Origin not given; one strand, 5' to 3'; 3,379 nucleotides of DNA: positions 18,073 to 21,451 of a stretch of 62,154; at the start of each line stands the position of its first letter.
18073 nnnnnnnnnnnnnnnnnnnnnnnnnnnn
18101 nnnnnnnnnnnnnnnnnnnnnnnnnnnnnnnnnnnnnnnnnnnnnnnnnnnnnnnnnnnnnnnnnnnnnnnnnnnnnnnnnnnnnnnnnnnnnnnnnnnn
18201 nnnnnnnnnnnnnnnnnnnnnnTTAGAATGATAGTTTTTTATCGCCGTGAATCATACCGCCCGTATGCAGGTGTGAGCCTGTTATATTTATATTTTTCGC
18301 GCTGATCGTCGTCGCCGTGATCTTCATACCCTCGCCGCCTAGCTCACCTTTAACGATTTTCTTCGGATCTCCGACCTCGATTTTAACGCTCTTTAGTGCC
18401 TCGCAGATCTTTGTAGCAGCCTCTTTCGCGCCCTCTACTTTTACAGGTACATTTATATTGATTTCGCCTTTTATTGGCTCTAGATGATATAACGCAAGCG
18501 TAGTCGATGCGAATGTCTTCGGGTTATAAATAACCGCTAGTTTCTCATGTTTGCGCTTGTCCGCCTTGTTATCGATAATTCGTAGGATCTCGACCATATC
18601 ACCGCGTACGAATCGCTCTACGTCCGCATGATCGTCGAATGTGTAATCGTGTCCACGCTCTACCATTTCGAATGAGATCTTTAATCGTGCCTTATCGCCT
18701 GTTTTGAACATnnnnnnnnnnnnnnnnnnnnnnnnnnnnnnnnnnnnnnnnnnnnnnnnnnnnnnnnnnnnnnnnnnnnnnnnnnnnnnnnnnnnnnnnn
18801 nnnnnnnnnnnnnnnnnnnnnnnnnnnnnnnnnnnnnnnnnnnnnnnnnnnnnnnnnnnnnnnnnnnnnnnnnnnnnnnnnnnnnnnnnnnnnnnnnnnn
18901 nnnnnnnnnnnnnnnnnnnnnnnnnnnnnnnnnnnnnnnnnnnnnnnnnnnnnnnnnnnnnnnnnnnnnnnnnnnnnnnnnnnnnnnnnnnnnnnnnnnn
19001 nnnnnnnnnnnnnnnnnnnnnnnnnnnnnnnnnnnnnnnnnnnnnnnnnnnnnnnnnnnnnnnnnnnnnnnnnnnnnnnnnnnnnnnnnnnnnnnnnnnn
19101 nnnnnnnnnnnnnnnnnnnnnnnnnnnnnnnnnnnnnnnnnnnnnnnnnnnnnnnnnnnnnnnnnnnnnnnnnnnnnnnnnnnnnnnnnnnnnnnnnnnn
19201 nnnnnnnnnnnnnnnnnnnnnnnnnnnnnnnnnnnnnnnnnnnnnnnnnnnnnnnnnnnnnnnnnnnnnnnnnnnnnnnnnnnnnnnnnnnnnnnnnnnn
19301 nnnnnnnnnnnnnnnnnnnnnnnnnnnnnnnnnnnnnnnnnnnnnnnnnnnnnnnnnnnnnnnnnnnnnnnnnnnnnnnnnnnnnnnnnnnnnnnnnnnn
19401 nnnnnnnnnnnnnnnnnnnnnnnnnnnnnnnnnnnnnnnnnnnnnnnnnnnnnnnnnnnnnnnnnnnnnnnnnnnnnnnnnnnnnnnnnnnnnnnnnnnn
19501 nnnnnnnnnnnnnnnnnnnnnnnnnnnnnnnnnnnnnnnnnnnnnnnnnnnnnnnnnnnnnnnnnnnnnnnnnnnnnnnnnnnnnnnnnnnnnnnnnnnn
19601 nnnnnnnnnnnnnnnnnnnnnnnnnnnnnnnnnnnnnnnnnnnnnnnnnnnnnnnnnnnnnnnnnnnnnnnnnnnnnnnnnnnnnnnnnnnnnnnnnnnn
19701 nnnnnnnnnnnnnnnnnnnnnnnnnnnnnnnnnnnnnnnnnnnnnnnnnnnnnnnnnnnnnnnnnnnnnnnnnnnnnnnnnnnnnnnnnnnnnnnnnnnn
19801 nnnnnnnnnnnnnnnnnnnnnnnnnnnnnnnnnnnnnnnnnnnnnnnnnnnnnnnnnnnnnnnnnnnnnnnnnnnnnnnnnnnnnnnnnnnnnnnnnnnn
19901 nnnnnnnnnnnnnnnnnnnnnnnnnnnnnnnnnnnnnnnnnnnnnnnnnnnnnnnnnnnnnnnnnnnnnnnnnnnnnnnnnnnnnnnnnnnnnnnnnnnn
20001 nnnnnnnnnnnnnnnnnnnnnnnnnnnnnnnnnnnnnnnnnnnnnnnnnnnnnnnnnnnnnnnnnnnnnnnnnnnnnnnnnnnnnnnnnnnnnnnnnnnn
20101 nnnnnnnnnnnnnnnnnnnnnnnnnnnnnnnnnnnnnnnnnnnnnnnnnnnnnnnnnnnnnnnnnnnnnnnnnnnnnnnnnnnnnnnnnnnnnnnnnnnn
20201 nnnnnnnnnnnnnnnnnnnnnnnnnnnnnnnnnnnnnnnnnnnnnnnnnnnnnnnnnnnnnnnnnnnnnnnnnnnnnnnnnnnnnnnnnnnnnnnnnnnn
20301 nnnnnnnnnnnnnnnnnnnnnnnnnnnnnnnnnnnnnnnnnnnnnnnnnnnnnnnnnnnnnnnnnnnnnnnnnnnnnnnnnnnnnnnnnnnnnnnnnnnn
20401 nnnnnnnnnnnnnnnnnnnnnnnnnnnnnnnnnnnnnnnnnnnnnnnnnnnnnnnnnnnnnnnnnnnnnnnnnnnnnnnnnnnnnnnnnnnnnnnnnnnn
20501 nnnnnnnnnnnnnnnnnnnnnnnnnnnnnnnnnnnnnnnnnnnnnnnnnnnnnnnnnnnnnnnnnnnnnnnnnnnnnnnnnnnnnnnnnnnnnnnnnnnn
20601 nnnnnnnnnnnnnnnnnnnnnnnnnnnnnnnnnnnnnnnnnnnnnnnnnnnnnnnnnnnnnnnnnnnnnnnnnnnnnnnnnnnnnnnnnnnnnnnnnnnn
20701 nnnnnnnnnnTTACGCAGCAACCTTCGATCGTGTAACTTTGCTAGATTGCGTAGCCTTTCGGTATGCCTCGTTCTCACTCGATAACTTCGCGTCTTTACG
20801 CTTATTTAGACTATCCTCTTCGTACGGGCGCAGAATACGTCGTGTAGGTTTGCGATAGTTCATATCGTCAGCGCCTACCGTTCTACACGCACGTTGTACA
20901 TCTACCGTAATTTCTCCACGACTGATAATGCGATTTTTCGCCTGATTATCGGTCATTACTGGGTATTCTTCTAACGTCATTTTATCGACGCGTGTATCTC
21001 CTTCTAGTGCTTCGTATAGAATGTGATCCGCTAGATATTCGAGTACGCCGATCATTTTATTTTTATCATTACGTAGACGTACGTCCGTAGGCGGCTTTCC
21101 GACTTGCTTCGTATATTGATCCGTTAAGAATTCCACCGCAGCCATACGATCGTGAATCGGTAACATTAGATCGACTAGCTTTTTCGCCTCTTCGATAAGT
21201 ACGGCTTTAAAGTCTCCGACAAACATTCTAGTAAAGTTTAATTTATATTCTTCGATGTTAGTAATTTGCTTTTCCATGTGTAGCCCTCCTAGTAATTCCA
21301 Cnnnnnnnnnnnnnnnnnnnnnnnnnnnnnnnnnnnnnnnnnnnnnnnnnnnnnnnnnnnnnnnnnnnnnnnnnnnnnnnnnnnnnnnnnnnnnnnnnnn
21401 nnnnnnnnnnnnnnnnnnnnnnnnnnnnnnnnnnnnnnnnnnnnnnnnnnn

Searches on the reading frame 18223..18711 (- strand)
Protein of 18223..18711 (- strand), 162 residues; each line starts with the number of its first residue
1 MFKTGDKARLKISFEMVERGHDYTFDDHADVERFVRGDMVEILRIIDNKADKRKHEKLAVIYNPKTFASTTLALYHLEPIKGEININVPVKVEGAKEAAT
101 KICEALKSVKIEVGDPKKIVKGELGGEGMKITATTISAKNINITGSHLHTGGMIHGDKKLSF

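Call 79: search_protein_families(library=phrogs, proteins=[window:18223-18711:-], max_evalue=0.0001)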
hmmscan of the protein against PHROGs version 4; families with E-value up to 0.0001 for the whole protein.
window:18223-18711:- (162 aa): 1 family
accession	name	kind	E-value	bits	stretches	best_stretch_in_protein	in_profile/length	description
phrog_38415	-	unknown function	2e-112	373.7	1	1-162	1-162/162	-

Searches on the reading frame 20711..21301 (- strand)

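Call 79: search_protein_families(library=phrogs, proteins=[window:20711-21301:-], max_evalue=0.0001)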
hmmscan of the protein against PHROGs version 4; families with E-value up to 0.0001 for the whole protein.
window:20711-21301:- (196 aa): 1 family
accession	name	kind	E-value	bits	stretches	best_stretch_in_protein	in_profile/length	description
phrog_13088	-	unknown function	1.2e-70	237.6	1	16-196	1-165/165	-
